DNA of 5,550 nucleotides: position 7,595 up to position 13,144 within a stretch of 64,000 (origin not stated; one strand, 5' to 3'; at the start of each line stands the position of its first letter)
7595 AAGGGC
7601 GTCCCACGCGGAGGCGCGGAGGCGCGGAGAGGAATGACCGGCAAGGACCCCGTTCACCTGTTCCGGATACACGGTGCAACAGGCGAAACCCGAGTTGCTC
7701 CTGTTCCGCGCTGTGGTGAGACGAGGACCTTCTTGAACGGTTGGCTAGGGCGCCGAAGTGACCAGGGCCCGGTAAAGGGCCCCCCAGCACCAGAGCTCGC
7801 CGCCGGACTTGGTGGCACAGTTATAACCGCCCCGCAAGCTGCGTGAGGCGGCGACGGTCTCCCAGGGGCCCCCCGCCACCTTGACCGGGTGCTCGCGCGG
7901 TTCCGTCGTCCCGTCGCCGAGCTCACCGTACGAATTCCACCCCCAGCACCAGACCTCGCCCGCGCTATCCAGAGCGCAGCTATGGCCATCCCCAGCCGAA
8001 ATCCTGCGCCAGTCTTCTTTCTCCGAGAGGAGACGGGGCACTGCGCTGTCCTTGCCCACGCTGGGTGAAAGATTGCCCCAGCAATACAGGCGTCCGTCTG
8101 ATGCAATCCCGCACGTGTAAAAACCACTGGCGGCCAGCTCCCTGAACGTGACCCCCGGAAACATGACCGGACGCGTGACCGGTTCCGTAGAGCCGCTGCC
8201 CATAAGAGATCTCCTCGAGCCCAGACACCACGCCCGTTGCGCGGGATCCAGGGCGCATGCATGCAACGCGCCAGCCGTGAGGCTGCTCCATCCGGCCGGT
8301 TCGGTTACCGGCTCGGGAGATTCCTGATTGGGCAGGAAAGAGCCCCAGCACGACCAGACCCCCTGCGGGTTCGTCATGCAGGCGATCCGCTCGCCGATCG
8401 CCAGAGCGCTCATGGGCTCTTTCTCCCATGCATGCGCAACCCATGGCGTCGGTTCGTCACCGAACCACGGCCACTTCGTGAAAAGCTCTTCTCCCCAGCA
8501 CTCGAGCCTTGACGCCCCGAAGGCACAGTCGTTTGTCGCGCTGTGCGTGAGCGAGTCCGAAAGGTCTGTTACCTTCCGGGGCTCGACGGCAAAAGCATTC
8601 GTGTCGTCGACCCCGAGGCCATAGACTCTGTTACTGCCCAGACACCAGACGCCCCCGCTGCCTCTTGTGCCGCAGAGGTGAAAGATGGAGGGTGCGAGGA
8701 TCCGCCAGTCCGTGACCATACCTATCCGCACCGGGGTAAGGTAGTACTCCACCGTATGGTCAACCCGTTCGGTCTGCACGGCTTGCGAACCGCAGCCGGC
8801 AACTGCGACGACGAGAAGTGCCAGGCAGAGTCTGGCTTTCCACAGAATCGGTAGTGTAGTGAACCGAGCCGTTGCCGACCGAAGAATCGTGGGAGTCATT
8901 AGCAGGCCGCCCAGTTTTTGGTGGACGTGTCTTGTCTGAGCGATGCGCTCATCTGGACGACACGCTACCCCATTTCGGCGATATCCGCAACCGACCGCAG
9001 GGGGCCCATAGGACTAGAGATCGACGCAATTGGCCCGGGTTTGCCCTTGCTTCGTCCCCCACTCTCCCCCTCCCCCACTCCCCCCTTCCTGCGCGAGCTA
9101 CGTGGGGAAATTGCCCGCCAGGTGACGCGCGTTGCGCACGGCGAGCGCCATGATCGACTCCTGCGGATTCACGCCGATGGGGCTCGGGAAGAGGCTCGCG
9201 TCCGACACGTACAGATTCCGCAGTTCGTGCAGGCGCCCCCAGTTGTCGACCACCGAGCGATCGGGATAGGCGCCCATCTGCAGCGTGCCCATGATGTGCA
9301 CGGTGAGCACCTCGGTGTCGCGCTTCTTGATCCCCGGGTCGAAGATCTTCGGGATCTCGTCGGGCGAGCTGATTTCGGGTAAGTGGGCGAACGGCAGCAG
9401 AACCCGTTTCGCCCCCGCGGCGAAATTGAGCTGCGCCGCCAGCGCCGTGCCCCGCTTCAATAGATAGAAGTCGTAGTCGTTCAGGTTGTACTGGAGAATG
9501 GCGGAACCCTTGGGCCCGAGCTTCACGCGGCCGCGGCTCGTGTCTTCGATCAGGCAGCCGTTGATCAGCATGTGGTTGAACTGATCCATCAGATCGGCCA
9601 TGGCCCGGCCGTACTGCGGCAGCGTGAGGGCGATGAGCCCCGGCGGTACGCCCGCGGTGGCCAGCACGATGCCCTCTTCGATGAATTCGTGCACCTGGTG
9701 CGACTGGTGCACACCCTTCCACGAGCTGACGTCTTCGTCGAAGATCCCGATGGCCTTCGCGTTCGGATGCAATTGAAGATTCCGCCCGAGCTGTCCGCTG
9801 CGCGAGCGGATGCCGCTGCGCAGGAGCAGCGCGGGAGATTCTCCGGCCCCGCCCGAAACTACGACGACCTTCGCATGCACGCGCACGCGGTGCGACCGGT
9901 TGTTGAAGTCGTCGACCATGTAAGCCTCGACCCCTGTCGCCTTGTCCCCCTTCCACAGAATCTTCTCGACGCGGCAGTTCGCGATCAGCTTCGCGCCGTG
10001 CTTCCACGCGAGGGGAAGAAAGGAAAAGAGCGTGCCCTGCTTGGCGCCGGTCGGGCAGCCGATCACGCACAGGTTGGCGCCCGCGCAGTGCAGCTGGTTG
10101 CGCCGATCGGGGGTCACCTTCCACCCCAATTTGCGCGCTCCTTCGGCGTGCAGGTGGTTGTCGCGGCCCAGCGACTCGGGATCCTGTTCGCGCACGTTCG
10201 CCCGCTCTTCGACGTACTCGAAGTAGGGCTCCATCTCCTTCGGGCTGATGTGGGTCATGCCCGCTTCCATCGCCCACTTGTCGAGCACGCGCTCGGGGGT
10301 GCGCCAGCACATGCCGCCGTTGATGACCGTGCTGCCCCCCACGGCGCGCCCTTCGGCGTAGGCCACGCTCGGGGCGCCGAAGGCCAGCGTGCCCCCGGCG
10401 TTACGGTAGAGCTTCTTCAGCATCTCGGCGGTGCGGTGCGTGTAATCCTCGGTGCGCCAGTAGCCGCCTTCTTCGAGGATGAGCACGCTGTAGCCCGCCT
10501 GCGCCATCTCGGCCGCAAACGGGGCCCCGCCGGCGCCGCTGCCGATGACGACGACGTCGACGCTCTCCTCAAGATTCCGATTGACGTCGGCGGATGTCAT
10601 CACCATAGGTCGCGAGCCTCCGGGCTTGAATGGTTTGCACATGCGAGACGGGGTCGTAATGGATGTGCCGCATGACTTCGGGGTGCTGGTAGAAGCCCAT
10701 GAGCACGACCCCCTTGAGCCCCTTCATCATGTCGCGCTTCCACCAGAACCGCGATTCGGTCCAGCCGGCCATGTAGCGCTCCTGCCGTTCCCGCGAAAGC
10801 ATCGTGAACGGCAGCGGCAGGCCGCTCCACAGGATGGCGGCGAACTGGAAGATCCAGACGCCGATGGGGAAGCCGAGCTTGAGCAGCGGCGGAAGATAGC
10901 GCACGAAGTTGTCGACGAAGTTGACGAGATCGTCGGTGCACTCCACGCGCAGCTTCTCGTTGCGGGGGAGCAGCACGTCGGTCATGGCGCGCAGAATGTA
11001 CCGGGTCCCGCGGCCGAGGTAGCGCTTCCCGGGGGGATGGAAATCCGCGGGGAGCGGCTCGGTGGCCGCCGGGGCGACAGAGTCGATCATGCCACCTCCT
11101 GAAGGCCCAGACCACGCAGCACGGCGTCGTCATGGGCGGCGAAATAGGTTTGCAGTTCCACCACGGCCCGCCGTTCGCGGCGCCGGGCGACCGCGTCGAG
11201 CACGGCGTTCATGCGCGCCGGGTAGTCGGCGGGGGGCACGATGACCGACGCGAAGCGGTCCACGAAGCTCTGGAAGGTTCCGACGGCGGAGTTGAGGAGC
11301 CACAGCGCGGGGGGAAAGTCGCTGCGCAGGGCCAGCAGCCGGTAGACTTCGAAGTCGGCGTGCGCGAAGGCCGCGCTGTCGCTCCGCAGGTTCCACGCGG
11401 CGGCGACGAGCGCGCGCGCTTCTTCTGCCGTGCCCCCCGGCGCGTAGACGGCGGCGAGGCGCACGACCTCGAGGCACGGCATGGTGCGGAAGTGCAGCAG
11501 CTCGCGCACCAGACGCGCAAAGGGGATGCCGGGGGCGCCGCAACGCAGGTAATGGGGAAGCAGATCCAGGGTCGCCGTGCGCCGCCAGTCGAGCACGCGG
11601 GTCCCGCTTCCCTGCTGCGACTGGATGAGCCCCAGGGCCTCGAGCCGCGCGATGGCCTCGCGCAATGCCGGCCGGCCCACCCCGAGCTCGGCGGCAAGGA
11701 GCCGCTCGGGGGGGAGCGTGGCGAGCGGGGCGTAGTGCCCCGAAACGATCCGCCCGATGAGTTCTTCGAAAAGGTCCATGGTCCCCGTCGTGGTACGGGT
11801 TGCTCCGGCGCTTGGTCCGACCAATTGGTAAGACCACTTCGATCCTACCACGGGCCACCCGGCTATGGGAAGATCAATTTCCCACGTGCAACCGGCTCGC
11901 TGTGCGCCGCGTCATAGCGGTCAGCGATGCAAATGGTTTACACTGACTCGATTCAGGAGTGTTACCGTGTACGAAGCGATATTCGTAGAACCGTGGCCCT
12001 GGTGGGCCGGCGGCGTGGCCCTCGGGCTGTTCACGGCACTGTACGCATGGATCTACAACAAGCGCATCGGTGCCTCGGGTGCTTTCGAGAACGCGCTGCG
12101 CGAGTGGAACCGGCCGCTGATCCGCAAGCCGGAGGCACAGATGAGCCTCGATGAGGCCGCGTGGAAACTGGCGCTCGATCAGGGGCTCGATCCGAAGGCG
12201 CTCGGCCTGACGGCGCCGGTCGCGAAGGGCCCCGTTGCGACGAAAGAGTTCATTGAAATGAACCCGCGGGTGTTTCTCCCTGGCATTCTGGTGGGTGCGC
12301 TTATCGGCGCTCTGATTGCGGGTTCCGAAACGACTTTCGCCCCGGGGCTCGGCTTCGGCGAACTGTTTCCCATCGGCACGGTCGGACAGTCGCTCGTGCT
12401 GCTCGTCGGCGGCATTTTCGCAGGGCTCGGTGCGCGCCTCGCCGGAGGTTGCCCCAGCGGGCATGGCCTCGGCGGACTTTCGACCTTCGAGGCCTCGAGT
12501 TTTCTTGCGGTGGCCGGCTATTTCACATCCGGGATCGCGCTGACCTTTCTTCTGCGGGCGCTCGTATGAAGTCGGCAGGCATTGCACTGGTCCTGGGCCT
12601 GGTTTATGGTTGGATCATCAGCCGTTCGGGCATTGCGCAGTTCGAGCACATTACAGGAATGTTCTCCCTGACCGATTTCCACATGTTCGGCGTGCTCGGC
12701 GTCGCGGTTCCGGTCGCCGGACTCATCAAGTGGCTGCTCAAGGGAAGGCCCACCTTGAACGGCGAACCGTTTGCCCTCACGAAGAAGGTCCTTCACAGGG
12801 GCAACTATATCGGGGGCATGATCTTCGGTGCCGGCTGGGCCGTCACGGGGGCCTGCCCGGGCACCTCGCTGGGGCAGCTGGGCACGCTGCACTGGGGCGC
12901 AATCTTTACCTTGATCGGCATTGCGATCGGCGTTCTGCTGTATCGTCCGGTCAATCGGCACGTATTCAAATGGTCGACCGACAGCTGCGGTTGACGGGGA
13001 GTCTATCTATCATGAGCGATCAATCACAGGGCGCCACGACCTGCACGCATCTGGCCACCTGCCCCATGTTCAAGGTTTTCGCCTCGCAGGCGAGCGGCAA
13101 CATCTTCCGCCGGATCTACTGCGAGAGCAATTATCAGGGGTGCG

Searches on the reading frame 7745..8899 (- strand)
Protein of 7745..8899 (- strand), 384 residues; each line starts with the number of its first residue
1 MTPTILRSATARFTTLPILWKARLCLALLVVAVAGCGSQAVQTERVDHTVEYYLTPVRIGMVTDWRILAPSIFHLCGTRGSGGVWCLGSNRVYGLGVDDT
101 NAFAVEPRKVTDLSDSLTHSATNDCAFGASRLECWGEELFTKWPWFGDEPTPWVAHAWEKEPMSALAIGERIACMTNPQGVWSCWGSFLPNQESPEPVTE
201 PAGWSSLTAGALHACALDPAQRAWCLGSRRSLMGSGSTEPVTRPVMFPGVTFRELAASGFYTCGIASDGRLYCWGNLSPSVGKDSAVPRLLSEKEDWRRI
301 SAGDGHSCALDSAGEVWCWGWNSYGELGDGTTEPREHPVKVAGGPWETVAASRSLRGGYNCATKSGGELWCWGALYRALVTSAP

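Call 52: search_protein_families(library=pfam, proteins=[window:7745-8899:-], max_evalue=0.001)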
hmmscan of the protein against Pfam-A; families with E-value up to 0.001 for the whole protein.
window:7745-8899:- (384 aa): 3 families
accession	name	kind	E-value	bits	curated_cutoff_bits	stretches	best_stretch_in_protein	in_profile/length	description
PF25390.1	WD40_RLD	-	1.6e-27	97.2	150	1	191-374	126-324/363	RCC1-like domain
PF13540.12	RCC1_2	-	5.1e-17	61.6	22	2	299-325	3-29/30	Regulator of chromosome condensation (RCC1) repeat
PF00415.24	RCC1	-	1.7e-16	61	21.7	1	314-351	2-42/50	Regulator of chromosome condensation (RCC1) repeat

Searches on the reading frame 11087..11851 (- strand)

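Call 50: search_protein_families(library=pfam, proteins=[window:11087-11851:-], max_evalue=0.001)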
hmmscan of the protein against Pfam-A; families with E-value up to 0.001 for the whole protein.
window:11087-11851:- (254 aa): 1 family
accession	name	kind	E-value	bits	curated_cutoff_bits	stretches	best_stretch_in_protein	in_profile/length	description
PF00392.27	GntR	-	9.3e-19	67.3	27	1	27-86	5-64/64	Bacterial regulatory proteins, gntR family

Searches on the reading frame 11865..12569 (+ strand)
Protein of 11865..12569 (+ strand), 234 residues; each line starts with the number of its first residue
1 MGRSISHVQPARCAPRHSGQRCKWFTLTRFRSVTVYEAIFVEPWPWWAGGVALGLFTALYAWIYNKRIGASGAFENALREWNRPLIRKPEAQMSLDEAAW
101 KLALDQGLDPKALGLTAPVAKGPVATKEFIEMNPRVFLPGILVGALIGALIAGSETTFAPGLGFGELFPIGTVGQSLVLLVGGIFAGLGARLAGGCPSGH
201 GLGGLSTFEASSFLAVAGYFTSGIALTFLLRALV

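Call 52: search_protein_families(library=pfam, proteins=[window:11865-12569:+], max_evalue=0.001)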
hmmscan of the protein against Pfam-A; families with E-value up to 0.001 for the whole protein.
window:11865-12569:+ (234 aa): 1 family
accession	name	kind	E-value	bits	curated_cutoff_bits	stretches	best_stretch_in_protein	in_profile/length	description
PF04143.19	Sulf_transp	-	8.4e-14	52.3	27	1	31-221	164-306/310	Sulphur transport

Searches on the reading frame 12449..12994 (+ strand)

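Call 52: search_protein_families(library=pfam, proteins=[window:12449-12994:+], max_evalue=0.001)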
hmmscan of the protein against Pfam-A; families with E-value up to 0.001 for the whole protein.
window:12449-12994:+ (181 aa): 2 families
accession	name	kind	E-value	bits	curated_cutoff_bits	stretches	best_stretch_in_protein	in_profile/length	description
PF20398.3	DUF6691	-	2.6e-07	31.4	27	1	45-168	5-133/142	Family of unknown function (DUF6691)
PF04143.19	Sulf_transp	-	4.7e-07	30.1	27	1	67-166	9-104/310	Sulphur transport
